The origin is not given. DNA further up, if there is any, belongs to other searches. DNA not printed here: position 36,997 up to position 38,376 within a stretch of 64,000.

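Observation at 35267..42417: Exact 15-bp motif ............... at two divergent promoters (plus diverged copies at a third): iron-box half-sites with the central pentamer missing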

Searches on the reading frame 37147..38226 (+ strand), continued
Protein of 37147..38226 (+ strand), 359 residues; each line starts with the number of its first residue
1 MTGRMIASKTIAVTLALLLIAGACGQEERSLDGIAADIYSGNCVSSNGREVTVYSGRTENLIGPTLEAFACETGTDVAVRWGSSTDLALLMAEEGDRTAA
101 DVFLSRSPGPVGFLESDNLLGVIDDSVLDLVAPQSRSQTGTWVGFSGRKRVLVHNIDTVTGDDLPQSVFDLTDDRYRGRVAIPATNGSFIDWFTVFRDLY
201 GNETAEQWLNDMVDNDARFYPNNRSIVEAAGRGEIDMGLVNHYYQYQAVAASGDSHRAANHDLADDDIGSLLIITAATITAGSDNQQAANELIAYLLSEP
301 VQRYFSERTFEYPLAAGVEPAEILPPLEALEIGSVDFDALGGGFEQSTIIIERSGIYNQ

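Call 33: search_protein_families(library=ncbifam, proteins=[L067:10923-11591:-, window:37147-38226:+], max_evalue=0.00001)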
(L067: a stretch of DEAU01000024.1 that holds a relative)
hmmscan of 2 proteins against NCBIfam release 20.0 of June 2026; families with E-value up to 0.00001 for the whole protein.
L067:10923-11591:- (222 aa): 4 families
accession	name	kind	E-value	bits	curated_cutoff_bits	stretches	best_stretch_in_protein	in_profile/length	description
NF053665.1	TransRegDtxRActin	equivalog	4.6e-48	163.7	290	1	12-197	9-205/233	iron-dependent transcriptional repressor DtxR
NF047407.1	TransRegMntRTherm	equivalog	1.3e-26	93.7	350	1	10-197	9-202/227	manganese-dependent transcriptional regulator MntR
NF008273.0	PRK11050.1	equivalog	1.1e-16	60.9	153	1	11-123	38-150/156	manganese-binding transcriptional regulator MntR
NF003025.0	PRK03902.1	equivalog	6.8e-11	42.4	138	1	9-114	4-109/142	transcriptional regulator MntR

window:37147-38226:+ (359 aa): 2 families
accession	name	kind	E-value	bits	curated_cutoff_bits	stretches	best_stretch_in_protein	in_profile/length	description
NF011620.1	PRK15046.1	equivalog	3e-13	49.2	310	1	39-321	15-297/334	2-aminoethylphosphonate ABC transporter substrate-binding protein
TIGR03261.1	phnS2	equivalog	6.6e-13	48.5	392.75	1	34-309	7-283/334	putative 2-aminoethylphosphonate ABC transporter substrate-binding protein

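Call 37: find_encoding_contigs(protein=P0018, flank=10000, max_places=2)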
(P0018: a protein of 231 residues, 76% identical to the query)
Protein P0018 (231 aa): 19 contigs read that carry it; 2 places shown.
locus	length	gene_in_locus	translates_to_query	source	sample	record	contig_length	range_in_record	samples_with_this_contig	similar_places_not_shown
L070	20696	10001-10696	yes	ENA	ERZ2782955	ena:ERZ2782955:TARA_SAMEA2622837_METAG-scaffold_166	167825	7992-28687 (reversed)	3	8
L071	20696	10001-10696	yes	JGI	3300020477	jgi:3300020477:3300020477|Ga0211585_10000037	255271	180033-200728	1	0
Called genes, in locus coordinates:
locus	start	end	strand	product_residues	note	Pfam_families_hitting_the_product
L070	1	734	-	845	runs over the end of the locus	PF00270:DEAD, PF22527:DEXQc_Suv3, PF12029:DUF3516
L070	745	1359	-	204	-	PF03352:Adenine_glyco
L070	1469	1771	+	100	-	PF03992:ABM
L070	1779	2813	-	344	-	PF23213: (faint), PF23212:DUF7064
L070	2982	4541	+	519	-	PF00501:AMP-binding, PF13193:AMP-binding_C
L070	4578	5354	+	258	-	PF23441:SDR, PF00106:adh_short, PF08659:KR, PF13561:adh_short_C2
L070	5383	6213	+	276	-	PF23023:Anti-Pycsar_Apyc1, PF00753:Lactamase_B, PF12706:Lactamase_B_2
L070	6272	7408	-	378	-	PF03060:NMO, PF01070:FMN_dh (weak)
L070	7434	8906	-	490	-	PF18313:TLP1_add_C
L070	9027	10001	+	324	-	PF04321:RmlD_sub_bind, PF01073:3Beta_HSD, PF01370:Epimerase, PF02719:Polysacc_synt_2, PF07993:NAD_binding_4 (weak), PF13460:NAD_binding_10, PF16363:GDP_Man_Dehyd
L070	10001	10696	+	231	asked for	PF01325:Fe_dep_repress, PF12802:MarR_2 (weak), PF13412:HTH_24 (weak), PF01047:MarR (weak), PF02742:Fe_dep_repr_C, PF04023:FeoA (weak)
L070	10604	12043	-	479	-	-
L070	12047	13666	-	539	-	PF00528:BPD_transp_1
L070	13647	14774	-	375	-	PF01547:SBP_bac_1, PF13531:SBP_bac_11, PF13416:SBP_bac_8 (weak), PF13343:SBP_bac_6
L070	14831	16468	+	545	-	PF03706:LPG_synthase_TM, PF00535:Glycos_transf_2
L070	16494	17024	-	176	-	-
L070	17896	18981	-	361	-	PF00005:ABC_tran, PF13304:AAA_21 (faint), PF08402:TOBE_2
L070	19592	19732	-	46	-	-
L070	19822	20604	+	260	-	PF03649:UPF0014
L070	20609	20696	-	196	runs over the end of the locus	PF02545:Maf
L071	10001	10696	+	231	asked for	PF01325:Fe_dep_repress, PF12802:MarR_2 (weak), PF13412:HTH_24 (weak), PF01047:MarR (weak), PF02742:Fe_dep_repr_C, PF04023:FeoA (weak)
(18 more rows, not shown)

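Call 38: find_encoding_contigs(protein=P0036, flank=10000, max_places=2)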
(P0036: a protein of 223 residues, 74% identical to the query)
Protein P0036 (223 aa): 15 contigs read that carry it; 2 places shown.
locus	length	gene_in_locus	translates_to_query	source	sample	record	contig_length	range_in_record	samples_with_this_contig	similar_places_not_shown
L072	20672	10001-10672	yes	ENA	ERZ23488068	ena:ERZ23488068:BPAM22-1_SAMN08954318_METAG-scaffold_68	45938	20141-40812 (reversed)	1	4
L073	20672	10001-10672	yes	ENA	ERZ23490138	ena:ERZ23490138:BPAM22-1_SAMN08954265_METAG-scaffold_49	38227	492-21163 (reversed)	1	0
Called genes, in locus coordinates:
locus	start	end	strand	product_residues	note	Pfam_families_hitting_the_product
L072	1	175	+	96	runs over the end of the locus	PF00276:Ribosomal_L23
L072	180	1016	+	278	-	PF00181:Ribosomal_L2_N, PF03947:Ribosomal_L2_C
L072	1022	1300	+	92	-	PF00203:Ribosomal_S19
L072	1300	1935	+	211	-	PF00237:Ribosomal_L22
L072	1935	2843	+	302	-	PF07650:KH_2, PF00189:Ribosomal_S3_C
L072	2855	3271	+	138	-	PF00252:Ribosomal_L16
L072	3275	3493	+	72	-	PF00831:Ribosomal_L29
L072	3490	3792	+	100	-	PF00366:Ribosomal_S17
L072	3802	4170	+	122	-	PF00238:Ribosomal_L14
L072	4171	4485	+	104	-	PF00467:KOW (weak), PF17136:ribosomal_L24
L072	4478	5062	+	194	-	PF00281:Ribosomal_L5, PF00673:Ribosomal_L5_C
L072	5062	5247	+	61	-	PF00253:Ribosomal_S14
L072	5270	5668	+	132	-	PF00410:Ribosomal_S8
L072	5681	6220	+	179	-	PF00347:Ribosomal_L6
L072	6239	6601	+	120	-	PF00861:Ribosomal_L18p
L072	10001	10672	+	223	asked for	PF01325:Fe_dep_repress, PF12802:MarR_2 (weak), PF02742:Fe_dep_repr_C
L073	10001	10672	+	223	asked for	PF01325:Fe_dep_repress, PF12802:MarR_2 (weak), PF02742:Fe_dep_repr_C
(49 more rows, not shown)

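Call 39: find_encoding_contigs(protein=P0090, flank=10000, max_places=2)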
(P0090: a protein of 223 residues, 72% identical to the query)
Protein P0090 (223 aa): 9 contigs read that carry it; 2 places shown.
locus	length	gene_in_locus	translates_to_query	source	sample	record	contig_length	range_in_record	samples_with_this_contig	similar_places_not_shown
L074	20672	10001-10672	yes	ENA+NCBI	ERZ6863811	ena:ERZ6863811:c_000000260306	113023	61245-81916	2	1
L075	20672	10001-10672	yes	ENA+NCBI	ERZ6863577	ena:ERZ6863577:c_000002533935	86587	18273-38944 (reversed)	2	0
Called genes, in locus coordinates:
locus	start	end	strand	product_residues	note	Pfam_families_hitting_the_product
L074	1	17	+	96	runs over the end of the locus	PF00276:Ribosomal_L23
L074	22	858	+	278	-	PF00181:Ribosomal_L2_N, PF03947:Ribosomal_L2_C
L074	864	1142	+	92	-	PF00203:Ribosomal_S19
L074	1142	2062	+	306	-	-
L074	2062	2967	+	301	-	PF07650:KH_2, PF00189:Ribosomal_S3_C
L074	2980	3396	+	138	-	PF00252:Ribosomal_L16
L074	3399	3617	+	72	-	PF00831:Ribosomal_L29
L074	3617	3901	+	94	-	PF00366:Ribosomal_S17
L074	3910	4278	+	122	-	PF00238:Ribosomal_L14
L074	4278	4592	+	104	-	PF00467:KOW (weak), PF17136:ribosomal_L24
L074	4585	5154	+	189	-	PF00281:Ribosomal_L5, PF00673:Ribosomal_L5_C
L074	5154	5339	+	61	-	PF00253:Ribosomal_S14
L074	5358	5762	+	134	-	PF00410:Ribosomal_S8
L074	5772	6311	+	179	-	PF00347:Ribosomal_L6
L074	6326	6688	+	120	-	PF00861:Ribosomal_L18p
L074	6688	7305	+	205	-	PF00333:Ribosomal_S5, PF03719:Ribosomal_S5_C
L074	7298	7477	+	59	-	PF00327:Ribosomal_L30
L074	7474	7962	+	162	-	PF00828:Ribosomal_L27A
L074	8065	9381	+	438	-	PF00344:SecY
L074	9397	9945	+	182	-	PF00406:ADK, PF13207:AAA_17, PF13671:AAA_33 (weak)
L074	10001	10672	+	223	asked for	PF01325:Fe_dep_repress, PF12802:MarR_2 (faint), PF02742:Fe_dep_repr_C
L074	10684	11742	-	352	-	PF00672:HAMP, PF00512:HisKA, PF02518:HATPase_c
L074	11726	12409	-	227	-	PF00072:Response_reg, PF00486:Trans_reg_C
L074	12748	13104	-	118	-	-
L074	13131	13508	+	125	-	PF00416:Ribosomal_S13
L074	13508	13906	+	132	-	PF00411:Ribosomal_S11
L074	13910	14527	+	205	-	PF00163:Ribosomal_S4, PF01479:S4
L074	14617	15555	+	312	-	PF01193:RNA_pol_L, PF01000:RNA_pol_A_bac, PF03118:RNA_pol_A_CTD, PF26169:HHH_XRCC3_RpoA (faint)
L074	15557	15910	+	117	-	PF01196:Ribosomal_L17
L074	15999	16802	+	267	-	PF01416:PseudoU_synth_1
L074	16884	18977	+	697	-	PF00535:Glycos_transf_2, PF13641:Glyco_tranf_2_3, PF13632:Glyco_trans_2_3, PF03552:Cellulose_synt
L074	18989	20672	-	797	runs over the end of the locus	PF17164:DUF5122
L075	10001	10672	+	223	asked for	PF01325:Fe_dep_repress, PF12802:MarR_2 (faint), PF02742:Fe_dep_repr_C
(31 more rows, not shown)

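Call 43: list_cluster_members(proteins=[P0090, P0036, P0033, P0087, P0093, P0058])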
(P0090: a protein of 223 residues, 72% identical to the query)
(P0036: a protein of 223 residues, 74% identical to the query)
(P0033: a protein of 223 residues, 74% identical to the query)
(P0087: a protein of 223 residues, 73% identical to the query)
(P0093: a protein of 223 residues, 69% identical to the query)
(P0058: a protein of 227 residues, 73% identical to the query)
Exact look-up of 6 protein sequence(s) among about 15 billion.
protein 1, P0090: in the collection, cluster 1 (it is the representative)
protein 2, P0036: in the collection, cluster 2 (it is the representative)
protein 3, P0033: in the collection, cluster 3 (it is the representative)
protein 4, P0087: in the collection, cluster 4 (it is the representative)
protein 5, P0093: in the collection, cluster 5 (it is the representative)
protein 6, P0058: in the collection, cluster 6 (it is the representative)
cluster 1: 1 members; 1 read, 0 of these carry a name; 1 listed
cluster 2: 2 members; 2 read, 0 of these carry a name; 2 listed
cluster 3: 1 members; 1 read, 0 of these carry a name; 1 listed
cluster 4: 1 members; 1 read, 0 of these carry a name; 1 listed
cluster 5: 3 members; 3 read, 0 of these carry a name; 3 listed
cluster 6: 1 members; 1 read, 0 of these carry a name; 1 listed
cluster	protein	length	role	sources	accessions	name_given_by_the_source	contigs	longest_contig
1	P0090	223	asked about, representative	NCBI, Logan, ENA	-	-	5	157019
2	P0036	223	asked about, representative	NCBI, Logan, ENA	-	-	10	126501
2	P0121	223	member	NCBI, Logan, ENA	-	-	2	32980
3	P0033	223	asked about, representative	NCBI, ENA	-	-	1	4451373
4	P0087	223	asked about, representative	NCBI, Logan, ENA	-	-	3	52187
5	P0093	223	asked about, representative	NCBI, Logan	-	-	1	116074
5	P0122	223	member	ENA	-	-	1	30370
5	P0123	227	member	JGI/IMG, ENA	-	-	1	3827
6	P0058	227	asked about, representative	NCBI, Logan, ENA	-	-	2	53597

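Call 53: search_protein_families(library=pfam, proteins=[L067:9525-10952:+, L070:10604-12043:-], max_evalue=5)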
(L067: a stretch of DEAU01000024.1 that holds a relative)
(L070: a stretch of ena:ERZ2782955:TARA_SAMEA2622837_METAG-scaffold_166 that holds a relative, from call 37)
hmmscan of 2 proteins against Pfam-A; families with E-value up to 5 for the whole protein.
L067:9525-10952:+ (475 aa): 1 family
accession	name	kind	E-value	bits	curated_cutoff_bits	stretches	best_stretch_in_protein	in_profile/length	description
PF19447.4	DUF5985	-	0.016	16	27.3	1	221-261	10-50/86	Family of unknown function (DUF5985)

L070:10604-12043:- (479 aa): 1 family
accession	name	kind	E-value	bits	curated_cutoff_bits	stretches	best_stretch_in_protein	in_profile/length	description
PF10518.14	TAT_signal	-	1.5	9.4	22.7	1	183-198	2-17/21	TAT (twin-arginine translocation) pathway signal sequence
